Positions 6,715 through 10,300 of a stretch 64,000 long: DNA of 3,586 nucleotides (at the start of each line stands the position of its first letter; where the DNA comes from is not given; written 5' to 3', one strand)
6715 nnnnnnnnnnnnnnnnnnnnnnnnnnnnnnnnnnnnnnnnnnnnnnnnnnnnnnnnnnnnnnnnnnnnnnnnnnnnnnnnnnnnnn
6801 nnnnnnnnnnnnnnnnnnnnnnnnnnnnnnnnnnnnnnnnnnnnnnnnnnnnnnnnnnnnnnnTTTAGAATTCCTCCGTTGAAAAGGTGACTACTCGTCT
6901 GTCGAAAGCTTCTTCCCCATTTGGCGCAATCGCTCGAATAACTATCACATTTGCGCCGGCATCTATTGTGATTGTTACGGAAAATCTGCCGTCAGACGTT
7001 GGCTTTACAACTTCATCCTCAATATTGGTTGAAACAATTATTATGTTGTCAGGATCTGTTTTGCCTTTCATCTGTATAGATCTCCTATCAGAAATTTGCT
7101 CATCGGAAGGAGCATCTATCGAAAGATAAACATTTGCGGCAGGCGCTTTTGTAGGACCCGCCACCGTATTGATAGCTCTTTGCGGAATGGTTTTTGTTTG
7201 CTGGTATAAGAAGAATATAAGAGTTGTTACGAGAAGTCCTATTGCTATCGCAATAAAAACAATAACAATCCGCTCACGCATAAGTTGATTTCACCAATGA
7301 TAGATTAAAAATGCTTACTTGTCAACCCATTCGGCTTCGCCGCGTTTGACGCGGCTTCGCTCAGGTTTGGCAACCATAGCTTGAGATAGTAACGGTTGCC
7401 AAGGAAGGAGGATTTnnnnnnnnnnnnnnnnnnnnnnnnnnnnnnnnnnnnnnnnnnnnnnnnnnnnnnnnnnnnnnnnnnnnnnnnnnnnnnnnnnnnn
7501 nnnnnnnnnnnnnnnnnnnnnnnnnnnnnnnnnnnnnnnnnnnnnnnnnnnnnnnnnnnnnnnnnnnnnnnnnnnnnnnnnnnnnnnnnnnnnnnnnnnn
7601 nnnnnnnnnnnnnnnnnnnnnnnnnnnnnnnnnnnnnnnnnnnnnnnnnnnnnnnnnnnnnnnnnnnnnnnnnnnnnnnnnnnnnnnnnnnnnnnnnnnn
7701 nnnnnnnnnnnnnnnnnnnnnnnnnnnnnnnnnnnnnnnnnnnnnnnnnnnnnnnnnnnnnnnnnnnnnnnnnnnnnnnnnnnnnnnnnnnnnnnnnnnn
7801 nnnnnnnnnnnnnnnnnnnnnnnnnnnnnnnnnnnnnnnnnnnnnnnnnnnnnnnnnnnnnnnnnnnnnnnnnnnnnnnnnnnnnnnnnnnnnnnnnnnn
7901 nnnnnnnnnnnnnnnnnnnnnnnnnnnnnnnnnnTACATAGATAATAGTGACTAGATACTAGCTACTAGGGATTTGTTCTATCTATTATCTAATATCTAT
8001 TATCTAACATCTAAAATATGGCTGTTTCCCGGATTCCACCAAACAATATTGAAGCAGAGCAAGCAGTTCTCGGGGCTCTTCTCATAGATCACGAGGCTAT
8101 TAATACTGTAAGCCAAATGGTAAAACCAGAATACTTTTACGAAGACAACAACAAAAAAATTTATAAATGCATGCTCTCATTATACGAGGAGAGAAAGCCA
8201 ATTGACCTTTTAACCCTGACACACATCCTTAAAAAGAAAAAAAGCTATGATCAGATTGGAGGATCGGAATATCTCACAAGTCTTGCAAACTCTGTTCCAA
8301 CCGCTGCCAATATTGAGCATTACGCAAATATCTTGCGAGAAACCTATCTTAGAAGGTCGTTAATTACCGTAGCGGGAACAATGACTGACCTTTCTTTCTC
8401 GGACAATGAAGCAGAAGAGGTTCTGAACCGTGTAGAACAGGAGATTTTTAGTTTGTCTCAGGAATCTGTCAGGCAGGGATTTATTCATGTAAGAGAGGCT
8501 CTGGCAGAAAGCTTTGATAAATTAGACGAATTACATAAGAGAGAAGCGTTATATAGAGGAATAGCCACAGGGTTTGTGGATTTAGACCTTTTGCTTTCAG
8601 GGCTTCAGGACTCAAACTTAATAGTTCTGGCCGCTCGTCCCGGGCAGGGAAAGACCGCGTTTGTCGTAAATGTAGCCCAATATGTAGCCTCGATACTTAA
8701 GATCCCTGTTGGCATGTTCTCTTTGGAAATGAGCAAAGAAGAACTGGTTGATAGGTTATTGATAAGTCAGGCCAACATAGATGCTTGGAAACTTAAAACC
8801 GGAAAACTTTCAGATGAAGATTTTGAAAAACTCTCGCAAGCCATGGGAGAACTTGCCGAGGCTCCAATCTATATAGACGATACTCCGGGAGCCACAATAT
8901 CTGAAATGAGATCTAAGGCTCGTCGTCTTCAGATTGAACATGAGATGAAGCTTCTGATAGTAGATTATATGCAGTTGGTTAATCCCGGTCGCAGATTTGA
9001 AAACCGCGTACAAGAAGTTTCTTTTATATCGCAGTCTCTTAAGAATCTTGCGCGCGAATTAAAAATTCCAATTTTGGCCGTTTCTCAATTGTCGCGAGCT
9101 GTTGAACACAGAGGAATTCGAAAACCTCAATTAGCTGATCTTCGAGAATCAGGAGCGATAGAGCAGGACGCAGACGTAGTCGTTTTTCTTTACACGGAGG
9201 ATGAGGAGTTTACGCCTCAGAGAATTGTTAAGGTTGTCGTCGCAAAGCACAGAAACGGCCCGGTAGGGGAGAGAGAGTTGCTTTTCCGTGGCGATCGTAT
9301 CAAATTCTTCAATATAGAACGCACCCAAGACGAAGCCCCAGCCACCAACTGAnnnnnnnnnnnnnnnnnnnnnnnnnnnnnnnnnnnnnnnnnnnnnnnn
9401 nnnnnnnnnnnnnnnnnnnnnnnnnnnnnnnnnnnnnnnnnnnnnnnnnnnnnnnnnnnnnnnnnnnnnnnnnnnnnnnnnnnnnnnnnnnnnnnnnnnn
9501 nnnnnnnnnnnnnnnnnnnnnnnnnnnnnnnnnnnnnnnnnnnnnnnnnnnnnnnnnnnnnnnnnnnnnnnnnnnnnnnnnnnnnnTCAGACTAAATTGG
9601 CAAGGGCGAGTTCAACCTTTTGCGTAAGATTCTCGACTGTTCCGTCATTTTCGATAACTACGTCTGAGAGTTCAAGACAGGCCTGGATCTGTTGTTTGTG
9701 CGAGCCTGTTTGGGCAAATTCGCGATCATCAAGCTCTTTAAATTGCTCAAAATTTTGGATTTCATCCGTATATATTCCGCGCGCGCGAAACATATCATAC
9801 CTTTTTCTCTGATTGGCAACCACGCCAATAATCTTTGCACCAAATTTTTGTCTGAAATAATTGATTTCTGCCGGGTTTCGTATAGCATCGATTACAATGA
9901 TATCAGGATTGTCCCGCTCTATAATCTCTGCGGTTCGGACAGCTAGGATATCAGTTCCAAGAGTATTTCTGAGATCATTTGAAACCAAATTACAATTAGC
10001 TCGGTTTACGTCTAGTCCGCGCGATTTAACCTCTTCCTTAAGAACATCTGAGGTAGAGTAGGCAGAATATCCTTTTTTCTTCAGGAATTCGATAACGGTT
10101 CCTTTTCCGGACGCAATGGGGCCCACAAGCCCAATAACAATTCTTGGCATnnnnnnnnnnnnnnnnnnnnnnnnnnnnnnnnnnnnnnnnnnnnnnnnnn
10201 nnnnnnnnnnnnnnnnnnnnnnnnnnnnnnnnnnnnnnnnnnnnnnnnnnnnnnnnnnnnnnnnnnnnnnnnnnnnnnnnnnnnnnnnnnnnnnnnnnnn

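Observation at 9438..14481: tRNA-bounded roughly 5-kb segment with duplicated P-loop kinase genes, a GT-C glycosyltransferase gene, a Kelch beta-propeller gene and a kinase gene remnant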

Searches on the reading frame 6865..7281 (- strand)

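Call 9: search_protein_families(library=pfam, proteins=[window:6865-7281:-], max_evalue=0.01)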
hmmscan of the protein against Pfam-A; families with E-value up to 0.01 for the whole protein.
window:6865-7281:- (138 aa): 1 family
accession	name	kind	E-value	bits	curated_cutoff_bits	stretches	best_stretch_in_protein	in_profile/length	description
PF09136.16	Glucodextran_B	-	7.9e-09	35.8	27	1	53-132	3-80/83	Glucodextranase, domain B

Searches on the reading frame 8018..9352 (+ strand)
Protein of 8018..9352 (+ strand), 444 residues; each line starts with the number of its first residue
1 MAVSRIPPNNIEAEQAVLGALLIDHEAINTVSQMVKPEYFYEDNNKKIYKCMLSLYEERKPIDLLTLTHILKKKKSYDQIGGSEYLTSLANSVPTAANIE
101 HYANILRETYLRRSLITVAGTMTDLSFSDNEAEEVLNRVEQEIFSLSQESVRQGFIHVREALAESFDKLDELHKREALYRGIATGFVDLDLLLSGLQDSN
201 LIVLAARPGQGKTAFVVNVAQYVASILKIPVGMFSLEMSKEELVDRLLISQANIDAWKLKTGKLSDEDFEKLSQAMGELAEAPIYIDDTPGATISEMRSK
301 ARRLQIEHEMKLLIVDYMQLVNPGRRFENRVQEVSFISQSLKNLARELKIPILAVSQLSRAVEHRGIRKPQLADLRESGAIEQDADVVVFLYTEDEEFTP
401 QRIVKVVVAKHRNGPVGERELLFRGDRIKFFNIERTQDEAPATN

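Call 9: search_protein_families(library=pfam, proteins=[window:8018-9352:+], max_evalue=0.01)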
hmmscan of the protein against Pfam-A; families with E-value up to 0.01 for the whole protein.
window:8018-9352:+ (444 aa): 4 families
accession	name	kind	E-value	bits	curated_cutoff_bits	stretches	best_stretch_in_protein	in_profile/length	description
PF03796.21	DnaB_C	-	4.7e-95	318.2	27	1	181-431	1-254/255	DnaB-like helicase C terminal domain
PF00772.26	DnaB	-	2.9e-36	124.1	23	1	7-108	2-103/103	DnaB-like helicase N terminal domain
PF13481.12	AAA_25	-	8e-10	39.1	27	1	189-358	22-190/195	AAA domain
PF06745.19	ATPase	-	0.0021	17.9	26.6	1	183-384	2-188/231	KaiC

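Call 10: find_related_loci(query=window:8018-9352:+, collection=genome_contigs, flank=10000)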
Query window:8018-9352:+ (444 aa) in genome_contigs; peptide patterns used: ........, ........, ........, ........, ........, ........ (x = any residue, [..] = any of these).
182 stretches matched a pattern; 85 encode a relative of the query (tblastn E <= 1e-3); the best 80 are kept; 80 distinct loci.
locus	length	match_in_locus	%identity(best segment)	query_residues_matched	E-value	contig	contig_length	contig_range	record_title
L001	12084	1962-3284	90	1-441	0e+0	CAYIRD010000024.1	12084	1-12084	MAG TPA_asm: uncultured Gammaproteobacteria bacterium isolate ERP119705_co24_323 genome assembly, contig: NODE_7008_leng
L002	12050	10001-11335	82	1-444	0e+0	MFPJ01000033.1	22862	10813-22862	MAG: Candidatus Levybacteria bacterium RIFCSPLOWO2_12_FULL_39_17 rifcsplowo2_12_scaffold_4821, whole genome shotgun sequ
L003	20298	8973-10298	81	1-442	0e+0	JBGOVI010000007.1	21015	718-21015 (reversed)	MAG: Patescibacteria group bacterium isolate OBJ_0618_7090110_119 k141_7366006_length_21015_cov_13.9901, whole genome sh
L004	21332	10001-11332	79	1-443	0e+0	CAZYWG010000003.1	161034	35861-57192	MAG TPA_asm: uncultured Gammaproteobacteria bacterium isolate SRP200132_co1_187 genome assembly, contig: NODE_78_length_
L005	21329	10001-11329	79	1-442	0e+0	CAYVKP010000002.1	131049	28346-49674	MAG TPA_asm: uncultured Gammaproteobacteria bacterium isolate SRP200132_co1_547 genome assembly, contig: NODE_116_length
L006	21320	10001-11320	75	5-444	0e+0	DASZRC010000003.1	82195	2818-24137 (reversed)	MAG TPA_asm: Patescibacteria group bacterium isolate SMAG_U6014 k141_4805, whole genome shotgun sequence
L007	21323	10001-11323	75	4-443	0e+0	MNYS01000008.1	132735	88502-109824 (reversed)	MAG: Candidatus Levybacteria bacterium CG2_30_37_29 cg2_3.0_scaffold_75_c, whole genome shotgun sequence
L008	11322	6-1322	76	5-442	0e+0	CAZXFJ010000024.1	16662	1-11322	MAG TPA_asm: uncultured Gammaproteobacteria bacterium isolate SRP292972_co1_15 genome assembly, contig: NODE_1528_length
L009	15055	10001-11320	75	5-444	0e+0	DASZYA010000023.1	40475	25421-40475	MAG TPA_asm: Patescibacteria group bacterium isolate SMAG_U6198 k141_628196, whole genome shotgun sequence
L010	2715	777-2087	67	1-436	0e+0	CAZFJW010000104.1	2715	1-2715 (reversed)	MAG TPA_asm: uncultured Gammaproteobacteria bacterium isolate SRP342105_co1_31 genome assembly, contig: NODE_58766_lengt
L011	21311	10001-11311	66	1-436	0e+0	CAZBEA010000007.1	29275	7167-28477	MAG TPA_asm: uncultured Gammaproteobacteria bacterium isolate binchicken_co16_305 genome assembly, contig: NODE_2682_len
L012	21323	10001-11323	60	1-438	0e+0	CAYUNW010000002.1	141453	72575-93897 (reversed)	MAG TPA_asm: uncultured Gammaproteobacteria bacterium isolate binchicken_co274_42 genome assembly, contig: NODE_223_leng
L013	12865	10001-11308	59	1-438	8e-177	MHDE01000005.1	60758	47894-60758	MAG: Microgenomates group bacterium RIFCSPHIGHO2_01_FULL_45_11 rifcsphigho2_01_scaffold_1589, whole genome shotgun seque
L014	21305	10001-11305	61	2-437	2e-175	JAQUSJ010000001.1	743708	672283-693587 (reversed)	MAG: Candidatus Daviesbacteria bacterium isolate STD1_94 NODE_9_length_743708_cov_15.213565_Sandtown_D1, whole genome sh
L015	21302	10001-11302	61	3-437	5e-175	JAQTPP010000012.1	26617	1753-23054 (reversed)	MAG: Candidatus Daviesbacteria bacterium isolate STB_119 NODE_3910_length_26617_cov_5.792337_Sandtown_B, whole genome sh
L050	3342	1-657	94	226-444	1e-141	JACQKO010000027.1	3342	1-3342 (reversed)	MAG: Candidatus Levyibacteriota bacterium isolate NC_groundwater_1179_Ag_S-0.1um_40_84 S_p1_S3_coassembly_k141_650683, w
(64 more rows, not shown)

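Call 57: search_protein_families(library=pfam, proteins=[L001:5022-5756:-, L001:4696-5019:-, L050:2211-2672:-], max_evalue=0.1)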
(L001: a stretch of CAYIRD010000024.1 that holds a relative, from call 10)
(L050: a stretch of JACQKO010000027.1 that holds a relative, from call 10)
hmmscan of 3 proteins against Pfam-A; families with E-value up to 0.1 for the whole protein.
L001:5022-5756:- (244 aa): 2 families
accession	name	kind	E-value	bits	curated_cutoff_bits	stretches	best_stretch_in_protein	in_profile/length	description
PF14528.11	LAGLIDADG_3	-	0.00016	22.3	22.5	1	13-51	4-44/82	LAGLIDADG-like domain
PF00961.24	LAGLIDADG_1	-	0.00085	20.6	23.1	0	111-196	2-78/102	LAGLIDADG endonuclease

L001:4696-5019:- (107 aa): 4 families
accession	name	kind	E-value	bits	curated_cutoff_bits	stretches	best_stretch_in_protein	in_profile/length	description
PF03819.22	MazG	-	5.9e-05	23.7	22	1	31-98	7-70/74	MazG nucleotide pyrophosphohydrolase domain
PF01503.22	PRA-PH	-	6.6e-05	23.7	21.3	1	24-87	23-79/86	Phosphoribosyl-ATP pyrophosphohydrolase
PF22356.1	MACPF_b-prism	-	0.014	15.6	26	1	41-105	10-73/150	MACPF/perforin-like, beta-prism domain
PF12209.13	SAC3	-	0.046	14.3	25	1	51-84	27-60/77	Leucine permease transcriptional regulator helical domain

L050:2211-2672:- (153 aa): 3 families
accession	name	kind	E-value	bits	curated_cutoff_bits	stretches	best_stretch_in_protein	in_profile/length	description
PF01575.25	MaoC_dehydratas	-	2.9e-07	30.5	27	1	42-121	34-114/123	MaoC like domain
PF19315.5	MC_hydratase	-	1.1e-06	28.5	26.5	1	3-145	19-161/353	Mesaconyl-CoA hydratase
PF13452.11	FAS1_DH_region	-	4e-05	24.2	22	1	43-141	31-131/132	FAS1-like, dehydratase domain region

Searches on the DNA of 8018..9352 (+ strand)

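Call 44: search_rna_families(sources=[L078, L048, L120, L133, L098, L094, L103, L108, L185], threshold=evalue, max_evalue=1)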
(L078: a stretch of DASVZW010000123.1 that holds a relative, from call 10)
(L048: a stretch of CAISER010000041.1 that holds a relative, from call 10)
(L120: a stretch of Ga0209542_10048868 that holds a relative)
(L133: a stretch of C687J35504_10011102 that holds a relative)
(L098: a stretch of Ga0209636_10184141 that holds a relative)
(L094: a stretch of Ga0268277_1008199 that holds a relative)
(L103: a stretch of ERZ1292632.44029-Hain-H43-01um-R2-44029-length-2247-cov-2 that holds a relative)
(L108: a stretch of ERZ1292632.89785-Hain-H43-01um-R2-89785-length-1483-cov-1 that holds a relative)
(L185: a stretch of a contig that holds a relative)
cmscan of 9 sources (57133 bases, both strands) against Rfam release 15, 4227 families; matches with E-value up to 1: 29.
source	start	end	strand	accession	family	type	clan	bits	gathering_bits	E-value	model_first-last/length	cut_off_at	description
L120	5343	5459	-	RF00177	SSU_rRNA_bacteria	Gene; rRNA;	CL00111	78.6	50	1.5e-20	1296-1533/1533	5'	Bacterial small subunit ribosomal RNA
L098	1402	1474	-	RF00005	tRNA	Gene; tRNA;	CL00001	77.3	29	2.8e-15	1-71/71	no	tRNA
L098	1233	1303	-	RF00005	tRNA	Gene; tRNA;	CL00001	67.8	29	1.1e-12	1-71/71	no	tRNA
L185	6979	7049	-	RF00005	tRNA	Gene; tRNA;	CL00001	67.6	29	1.3e-12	1-71/71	no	tRNA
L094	3180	3250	+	RF00005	tRNA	Gene; tRNA;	CL00001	64.8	29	7.4e-12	1-71/71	no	tRNA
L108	518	588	-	RF00005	tRNA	Gene; tRNA;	CL00001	64.7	29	8.1e-12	1-71/71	no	tRNA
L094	744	815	-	RF00005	tRNA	Gene; tRNA;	CL00001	63.6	29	1.6e-11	1-71/71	no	tRNA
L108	1372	1442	-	RF00005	tRNA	Gene; tRNA;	CL00001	62.6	29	3.1e-11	1-71/71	no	tRNA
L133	912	982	+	RF00005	tRNA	Gene; tRNA;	CL00001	62.4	29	3.4e-11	1-71/71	no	tRNA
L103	2090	2160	+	RF00005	tRNA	Gene; tRNA;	CL00001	61.9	29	4.7e-11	1-71/71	no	tRNA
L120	2277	2347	-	RF00005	tRNA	Gene; tRNA;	CL00001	60.5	29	1.1e-10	1-71/71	no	tRNA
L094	2964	3037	+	RF00005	tRNA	Gene; tRNA;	CL00001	58.9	29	3.1e-10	1-71/71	no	tRNA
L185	11582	11654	-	RF00005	tRNA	Gene; tRNA;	CL00001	58.6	29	3.7e-10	1-71/71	no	tRNA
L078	1702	1784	-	RF00005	tRNA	Gene; tRNA;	CL00001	58.3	29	4.6e-10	1-71/71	no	tRNA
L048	11474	11556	-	RF00005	tRNA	Gene; tRNA;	CL00001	58.3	29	4.6e-10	1-71/71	no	tRNA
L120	4992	5071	-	RF01998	group-II-D1D4-1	Intron;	CL00102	37.6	35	0.0029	1-84/84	no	Group II catalytic intron D1-D4-1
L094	583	638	-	RF00769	mir-331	Gene; miRNA;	-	34.5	80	0.0041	1-92/92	no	mir-331 microRNA precursor family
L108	1340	1446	-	RF02435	SpF41_sRNA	Gene; sRNA;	-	33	52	0.23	1-105/105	no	Streptococcus sRNA SpF41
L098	1401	1474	+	RF04354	Plastid-ycf2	Cis-reg;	-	32.9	65.7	0.005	1-75/75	no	Plastid-ycf2 5UTR RNA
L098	1473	1550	-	RF04064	MIR5267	Gene; miRNA;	-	30.3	87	0.24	1-81/81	no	MIR5267 microRNA precursor family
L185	6978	7049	+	RF04354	Plastid-ycf2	Cis-reg;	-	28.7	65.7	0.071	1-75/75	no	Plastid-ycf2 5UTR RNA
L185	6906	6968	-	RF00005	tRNA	Gene; tRNA;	CL00001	27.4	29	0.15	1-71/71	no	tRNA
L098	1232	1303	+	RF04354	Plastid-ycf2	Cis-reg;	-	27.2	65.7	0.19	1-75/75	no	Plastid-ycf2 5UTR RNA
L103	2164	2223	-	RF04354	Plastid-ycf2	Cis-reg;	-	26.4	65.7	0.31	1-75/75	no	Plastid-ycf2 5UTR RNA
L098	1325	1449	-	RF02553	YrlA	Gene; sRNA;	-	26.3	69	0.2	1-114/114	no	Y RNA-like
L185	11581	11628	+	RF04354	Plastid-ycf2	Cis-reg;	-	25.8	65.7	0.44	1-75/75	no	Plastid-ycf2 5UTR RNA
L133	912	983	-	RF04354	Plastid-ycf2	Cis-reg;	-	25.4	65.7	0.56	1-75/75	no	Plastid-ycf2 5UTR RNA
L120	3629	3706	-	RF00023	tmRNA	Gene;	CL00001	23.8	47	1e-05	1-374/374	no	transfer-messenger RNA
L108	402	483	-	RF01850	beta_tmRNA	Gene;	CL00001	20.8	84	0.015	83-160/331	no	Betaproteobacteria transfer-messenger RNA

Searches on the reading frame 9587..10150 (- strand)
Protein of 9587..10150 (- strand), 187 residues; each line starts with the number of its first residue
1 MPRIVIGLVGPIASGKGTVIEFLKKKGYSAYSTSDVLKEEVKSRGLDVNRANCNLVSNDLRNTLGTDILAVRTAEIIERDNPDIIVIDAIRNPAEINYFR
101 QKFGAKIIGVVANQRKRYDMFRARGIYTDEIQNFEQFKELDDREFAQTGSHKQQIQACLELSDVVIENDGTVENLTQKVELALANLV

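Call 9: search_protein_families(library=pfam, proteins=[window:9587-10150:-], max_evalue=0.01)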
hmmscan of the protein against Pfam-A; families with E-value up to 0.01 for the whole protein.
window:9587-10150:- (187 aa): 4 families
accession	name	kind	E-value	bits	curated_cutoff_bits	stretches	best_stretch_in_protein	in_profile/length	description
PF13207.12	AAA_17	-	1.2e-07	32.5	27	1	9-91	1-80/136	AAA domain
PF13238.12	AAA_18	-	9.9e-07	29.7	29.4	1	6-132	1-119/128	AAA domain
PF21448.3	DNMK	-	2e-06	28.1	27.1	0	59-120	145-204/232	Deoxynucleotide monophosphate kinase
PF01121.26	CoaE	-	0.0022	18.1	27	0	4-31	1-28/180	Dephospho-CoA kinase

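Call 46: search_protein_families(library=ncbifam, proteins=[window:9587-10150:-], max_evalue=1)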
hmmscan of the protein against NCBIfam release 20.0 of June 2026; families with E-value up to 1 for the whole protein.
window:9587-10150:- (187 aa): 11 families
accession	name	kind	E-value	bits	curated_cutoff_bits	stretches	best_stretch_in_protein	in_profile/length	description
NF006226.0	PRK08356.1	equivalog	2.7e-19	69.7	189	1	3-185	5-192/195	hypothetical protein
NF041025.1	antiphage_deaminase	equivalog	1.6e-16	60.2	400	1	4-180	2-203/437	anti-phage dCTP deaminase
TIGR00152.1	TIGR00152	equivalog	6.7e-06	26.1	65.55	1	5-37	1-33/188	dephospho-CoA kinase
TIGR01360.1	aden_kin_iso1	equivalog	0.00043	20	284.1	1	6-45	6-46/188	adenylate kinase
NF002879.0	PRK03333.1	equivalog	0.0034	16.5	215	1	5-45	3-42/395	dephospho-CoA kinase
TIGR01223.1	Pmev_kin_anim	equivalog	0.011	15.7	188.15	1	71-142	83-154/185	phosphomevalonate kinase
NF011104.0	PRK14531.1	equivalog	0.013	15.2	160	1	8-45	7-45/183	adenylate kinase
NF011100.0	PRK14527.1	equivalog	0.013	15.1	154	1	5-48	9-51/191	adenylate kinase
NF001381.0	PRK00279.1-3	equivalog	0.018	14.8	187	1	6-44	3-42/188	adenylate kinase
TIGR01351.1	adk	subfamily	0.034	13.8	168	1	8-45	4-42/212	adenylate kinase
NF011105.0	PRK14532.1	equivalog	0.083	12.4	162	1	8-48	5-45/189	adenylate kinase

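Call 47: search_solved_structures(query=window:9587-10150:-, max_evalue=1)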
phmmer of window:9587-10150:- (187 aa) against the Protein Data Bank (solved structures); distinct sequences matched with E-value up to 1: 47.
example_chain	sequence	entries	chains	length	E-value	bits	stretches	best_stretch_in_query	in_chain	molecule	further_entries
3lw7_A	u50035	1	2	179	4.6e-07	33.1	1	6-180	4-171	Adenylate kinase related protein (AdkA-like)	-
3h0k_A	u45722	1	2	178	5.1e-07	33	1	6-180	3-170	UPF0200 protein SSO1041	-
3adk_A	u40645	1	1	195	0.0094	19.1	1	5-90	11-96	ADENYLATE KINASE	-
3be4_A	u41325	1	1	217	0.0096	19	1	8-46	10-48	Adenylate kinase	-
37ap_A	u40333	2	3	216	0.011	18.9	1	6-45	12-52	Putative adenylate kinase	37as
7de3_A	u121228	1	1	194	0.014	18.5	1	5-45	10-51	Adenylate kinase isoenzyme 1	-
7x7s_A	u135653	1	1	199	0.018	18.1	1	5-45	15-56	Adenylate kinase isoenzyme 1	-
1z83_A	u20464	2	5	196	0.019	18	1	5-45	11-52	Adenylate kinase 1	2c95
8x1g_A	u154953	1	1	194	0.022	17.9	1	5-45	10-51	Adenylate kinase isoenzyme 1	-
2grj_A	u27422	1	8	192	0.032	17.3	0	4-32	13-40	Dephospho-CoA kinase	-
2rgx_A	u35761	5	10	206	0.035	17.2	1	6-46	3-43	Adenylate kinase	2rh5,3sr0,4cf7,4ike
4jky_A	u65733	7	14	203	0.036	17.2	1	6-45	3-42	Adenylate kinase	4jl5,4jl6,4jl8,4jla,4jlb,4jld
5xz2_A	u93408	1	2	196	0.037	17.1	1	6-108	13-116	Adenylate kinase isoenzyme 1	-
4jlo_A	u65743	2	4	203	0.037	17.1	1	6-46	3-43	Adenylate kinase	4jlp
6c2u_A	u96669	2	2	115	0.043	16.9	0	3-56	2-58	phosphate-loop protein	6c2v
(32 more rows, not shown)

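Call 81: search_protein_families(library=padloc, proteins=[window:9587-10150:-], max_evalue=0.01)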
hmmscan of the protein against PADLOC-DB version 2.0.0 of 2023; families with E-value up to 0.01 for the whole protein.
window:9587-10150:- (187 aa): 1 family
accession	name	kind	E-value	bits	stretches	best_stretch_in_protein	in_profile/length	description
PDLC02373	dCTPase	-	1.5e-27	94.8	1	2-178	153-325/630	-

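Call 82: search_protein_families(library=phrogs, proteins=[window:9587-10150:-], max_evalue=0.001)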
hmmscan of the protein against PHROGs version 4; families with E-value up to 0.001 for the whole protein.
window:9587-10150:- (187 aa): 3 families
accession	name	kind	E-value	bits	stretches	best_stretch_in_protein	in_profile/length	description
phrog_139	-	other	2.7e-12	47.7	1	1-184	81-261/342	deoxynucleoside monophosphate kinase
phrog_10255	-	other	2.4e-08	35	1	5-180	3-187/230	kinase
phrog_8118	-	unknown function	2.3e-07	30.8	1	78-168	230-320/577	-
